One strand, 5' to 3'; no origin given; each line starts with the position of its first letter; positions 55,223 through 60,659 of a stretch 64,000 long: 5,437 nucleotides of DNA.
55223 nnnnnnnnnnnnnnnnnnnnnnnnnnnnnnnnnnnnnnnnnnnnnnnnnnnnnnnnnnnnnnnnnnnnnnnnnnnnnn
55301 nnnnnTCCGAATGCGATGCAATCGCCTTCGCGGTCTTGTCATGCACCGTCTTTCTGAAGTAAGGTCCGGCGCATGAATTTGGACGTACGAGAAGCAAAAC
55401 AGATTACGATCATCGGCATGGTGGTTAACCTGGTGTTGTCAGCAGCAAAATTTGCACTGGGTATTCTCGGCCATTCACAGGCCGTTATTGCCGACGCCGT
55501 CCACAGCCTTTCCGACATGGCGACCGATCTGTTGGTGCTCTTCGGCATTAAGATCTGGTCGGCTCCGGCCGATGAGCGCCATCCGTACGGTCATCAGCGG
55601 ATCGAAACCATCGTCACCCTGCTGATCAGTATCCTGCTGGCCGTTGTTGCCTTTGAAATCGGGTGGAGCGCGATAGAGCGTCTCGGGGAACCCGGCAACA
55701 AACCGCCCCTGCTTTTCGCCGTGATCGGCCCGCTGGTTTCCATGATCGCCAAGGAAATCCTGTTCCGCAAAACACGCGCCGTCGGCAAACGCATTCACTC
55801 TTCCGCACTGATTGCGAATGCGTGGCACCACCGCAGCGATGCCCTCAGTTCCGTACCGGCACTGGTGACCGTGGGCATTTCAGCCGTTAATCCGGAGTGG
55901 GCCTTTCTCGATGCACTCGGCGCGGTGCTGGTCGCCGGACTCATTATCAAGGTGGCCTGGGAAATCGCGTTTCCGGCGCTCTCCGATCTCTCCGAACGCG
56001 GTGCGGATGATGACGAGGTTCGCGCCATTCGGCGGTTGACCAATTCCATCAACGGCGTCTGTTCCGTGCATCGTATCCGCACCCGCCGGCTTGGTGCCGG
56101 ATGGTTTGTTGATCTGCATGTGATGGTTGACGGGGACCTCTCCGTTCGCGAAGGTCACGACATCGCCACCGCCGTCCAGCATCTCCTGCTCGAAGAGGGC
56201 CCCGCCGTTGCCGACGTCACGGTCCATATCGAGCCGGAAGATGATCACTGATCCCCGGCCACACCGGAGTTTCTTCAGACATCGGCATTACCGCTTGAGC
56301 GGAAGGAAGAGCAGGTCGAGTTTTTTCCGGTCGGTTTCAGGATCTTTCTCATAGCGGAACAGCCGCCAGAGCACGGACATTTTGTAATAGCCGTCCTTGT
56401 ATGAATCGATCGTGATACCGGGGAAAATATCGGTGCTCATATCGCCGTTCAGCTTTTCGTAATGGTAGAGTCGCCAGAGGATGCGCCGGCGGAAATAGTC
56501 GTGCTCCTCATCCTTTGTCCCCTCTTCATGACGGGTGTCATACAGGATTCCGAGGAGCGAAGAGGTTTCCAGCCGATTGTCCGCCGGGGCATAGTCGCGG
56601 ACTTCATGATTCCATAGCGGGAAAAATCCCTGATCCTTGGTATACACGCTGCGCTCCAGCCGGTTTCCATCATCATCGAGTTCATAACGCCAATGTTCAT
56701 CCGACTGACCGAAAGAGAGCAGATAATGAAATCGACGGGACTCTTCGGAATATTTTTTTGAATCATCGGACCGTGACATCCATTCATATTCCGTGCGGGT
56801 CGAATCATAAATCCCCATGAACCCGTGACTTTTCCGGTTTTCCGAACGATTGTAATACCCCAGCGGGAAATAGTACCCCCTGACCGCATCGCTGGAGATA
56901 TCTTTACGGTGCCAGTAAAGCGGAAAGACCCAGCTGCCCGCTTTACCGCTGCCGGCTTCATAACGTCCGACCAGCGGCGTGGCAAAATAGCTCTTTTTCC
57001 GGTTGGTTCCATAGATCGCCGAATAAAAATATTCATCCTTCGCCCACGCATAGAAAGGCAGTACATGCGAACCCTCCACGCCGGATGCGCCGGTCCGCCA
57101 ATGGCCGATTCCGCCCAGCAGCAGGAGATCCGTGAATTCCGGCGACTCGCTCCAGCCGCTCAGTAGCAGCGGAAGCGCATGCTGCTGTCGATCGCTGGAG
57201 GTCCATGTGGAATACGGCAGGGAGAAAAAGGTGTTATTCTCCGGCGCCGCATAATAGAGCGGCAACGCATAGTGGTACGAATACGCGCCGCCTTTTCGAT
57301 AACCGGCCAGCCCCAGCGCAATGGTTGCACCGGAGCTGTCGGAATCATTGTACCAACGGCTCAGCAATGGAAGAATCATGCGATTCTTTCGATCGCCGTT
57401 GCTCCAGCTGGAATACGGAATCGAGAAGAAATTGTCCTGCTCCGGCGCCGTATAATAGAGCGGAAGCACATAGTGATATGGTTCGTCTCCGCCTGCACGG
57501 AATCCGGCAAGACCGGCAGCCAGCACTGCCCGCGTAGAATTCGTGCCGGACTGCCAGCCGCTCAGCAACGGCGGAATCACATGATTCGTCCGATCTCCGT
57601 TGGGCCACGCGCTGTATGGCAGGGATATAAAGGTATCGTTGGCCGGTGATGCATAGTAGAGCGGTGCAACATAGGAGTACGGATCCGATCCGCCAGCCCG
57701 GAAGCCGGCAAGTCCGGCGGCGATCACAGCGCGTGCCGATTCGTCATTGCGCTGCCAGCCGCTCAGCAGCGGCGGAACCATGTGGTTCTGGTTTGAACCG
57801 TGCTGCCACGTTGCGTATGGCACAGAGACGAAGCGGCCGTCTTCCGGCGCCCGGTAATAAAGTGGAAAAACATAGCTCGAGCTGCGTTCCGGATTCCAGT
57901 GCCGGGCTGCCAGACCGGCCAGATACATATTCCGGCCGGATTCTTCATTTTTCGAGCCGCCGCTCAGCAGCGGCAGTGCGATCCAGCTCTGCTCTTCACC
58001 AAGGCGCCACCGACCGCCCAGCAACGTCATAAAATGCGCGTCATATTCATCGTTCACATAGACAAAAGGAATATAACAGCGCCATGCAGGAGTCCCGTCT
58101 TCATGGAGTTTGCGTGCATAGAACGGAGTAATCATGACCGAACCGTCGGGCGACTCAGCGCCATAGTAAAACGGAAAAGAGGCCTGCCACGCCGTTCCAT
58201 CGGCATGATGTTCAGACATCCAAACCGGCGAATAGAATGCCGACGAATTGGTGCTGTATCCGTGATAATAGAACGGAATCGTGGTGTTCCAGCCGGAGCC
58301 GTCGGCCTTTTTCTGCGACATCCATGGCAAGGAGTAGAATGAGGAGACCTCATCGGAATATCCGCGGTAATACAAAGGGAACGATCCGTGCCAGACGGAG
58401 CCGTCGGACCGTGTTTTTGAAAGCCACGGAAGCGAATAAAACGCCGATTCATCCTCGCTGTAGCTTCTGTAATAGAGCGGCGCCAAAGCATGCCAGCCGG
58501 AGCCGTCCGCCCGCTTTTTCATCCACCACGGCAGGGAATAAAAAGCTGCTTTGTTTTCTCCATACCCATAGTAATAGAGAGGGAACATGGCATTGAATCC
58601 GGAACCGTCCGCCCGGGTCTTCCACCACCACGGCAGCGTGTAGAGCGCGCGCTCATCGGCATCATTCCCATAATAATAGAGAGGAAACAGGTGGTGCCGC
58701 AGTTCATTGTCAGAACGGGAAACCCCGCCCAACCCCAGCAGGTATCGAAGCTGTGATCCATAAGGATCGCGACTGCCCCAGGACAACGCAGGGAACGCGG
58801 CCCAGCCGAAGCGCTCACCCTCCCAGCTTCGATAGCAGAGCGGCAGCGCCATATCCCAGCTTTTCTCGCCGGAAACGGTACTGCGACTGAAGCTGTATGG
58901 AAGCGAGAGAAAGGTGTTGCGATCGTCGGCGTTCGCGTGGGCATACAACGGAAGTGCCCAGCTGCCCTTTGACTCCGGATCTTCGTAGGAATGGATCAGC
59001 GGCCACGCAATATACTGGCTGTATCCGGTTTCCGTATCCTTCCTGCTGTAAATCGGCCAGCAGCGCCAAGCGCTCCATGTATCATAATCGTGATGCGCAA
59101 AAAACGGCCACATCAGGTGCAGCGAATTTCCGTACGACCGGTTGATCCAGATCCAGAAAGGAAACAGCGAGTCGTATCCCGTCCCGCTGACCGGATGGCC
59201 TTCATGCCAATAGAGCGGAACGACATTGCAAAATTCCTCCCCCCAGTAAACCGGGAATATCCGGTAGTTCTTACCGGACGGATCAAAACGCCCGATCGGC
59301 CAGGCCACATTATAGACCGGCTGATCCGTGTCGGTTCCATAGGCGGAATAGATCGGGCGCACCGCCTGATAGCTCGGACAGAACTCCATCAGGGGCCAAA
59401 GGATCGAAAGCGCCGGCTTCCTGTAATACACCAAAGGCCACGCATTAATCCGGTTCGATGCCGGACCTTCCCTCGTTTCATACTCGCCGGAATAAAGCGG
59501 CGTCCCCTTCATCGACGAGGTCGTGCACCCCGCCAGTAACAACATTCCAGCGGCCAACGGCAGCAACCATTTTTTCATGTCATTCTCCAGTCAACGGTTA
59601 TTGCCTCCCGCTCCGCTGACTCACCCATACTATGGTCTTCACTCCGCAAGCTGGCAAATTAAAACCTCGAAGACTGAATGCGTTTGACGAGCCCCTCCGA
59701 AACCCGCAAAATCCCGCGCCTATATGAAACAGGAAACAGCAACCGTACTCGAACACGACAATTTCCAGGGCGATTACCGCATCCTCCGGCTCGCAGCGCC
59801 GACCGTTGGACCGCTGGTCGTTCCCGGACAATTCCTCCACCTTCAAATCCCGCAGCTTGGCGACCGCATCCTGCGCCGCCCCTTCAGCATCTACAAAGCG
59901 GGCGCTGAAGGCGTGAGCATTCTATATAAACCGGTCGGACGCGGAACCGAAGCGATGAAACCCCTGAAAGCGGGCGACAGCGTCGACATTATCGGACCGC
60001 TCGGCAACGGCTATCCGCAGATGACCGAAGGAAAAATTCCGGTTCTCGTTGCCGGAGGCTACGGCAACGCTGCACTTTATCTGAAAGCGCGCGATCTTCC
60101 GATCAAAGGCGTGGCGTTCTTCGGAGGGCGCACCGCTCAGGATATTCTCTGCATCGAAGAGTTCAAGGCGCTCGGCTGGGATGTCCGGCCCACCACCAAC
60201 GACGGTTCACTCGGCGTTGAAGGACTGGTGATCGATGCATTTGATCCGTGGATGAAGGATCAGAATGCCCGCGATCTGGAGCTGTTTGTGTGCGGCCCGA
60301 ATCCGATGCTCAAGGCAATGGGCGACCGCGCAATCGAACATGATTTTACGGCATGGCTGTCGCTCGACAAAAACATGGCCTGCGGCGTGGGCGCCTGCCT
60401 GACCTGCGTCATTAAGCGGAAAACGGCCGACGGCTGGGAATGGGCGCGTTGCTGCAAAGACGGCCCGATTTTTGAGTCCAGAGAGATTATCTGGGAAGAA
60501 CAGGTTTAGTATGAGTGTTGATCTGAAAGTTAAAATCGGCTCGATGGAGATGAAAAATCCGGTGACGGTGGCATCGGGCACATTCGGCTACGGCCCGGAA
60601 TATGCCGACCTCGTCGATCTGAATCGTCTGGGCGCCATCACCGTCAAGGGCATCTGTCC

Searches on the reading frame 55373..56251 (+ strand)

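Call 13: search_protein_families(library=pfam, proteins=[window:55373-56251:+], max_evalue=0.00001)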
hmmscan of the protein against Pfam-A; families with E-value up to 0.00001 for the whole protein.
window:55373-56251:+ (292 aa): 2 families
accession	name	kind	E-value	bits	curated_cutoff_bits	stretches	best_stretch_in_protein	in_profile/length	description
PF01545.26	Cation_efflux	-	1e-49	169.5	26.6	1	13-206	2-197/198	Cation efflux family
PF16916.11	ZT_dimer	-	7.5e-25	87.2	26.7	1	212-289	2-78/78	Dimerisation domain of Zinc Transporter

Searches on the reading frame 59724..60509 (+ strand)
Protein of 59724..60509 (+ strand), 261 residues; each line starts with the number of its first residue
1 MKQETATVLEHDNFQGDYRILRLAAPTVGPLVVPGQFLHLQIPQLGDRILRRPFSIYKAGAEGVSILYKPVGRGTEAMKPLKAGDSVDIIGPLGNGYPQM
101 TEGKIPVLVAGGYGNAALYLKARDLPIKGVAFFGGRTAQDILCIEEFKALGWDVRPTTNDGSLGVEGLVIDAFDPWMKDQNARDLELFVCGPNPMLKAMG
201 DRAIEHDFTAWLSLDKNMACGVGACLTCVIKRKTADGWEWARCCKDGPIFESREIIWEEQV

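Call 13: search_protein_families(library=pfam, proteins=[window:59724-60509:+], max_evalue=0.00001)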
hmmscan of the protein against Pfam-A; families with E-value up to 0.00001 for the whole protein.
window:59724-60509:+ (261 aa): 1 family
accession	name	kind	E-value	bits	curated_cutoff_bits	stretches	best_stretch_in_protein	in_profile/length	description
PF10418.14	DHODB_Fe-S_bind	-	2.8e-14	53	23.9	1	217-255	3-40/41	Iron-sulfur cluster binding domain of dihydroorotate dehydrogenase B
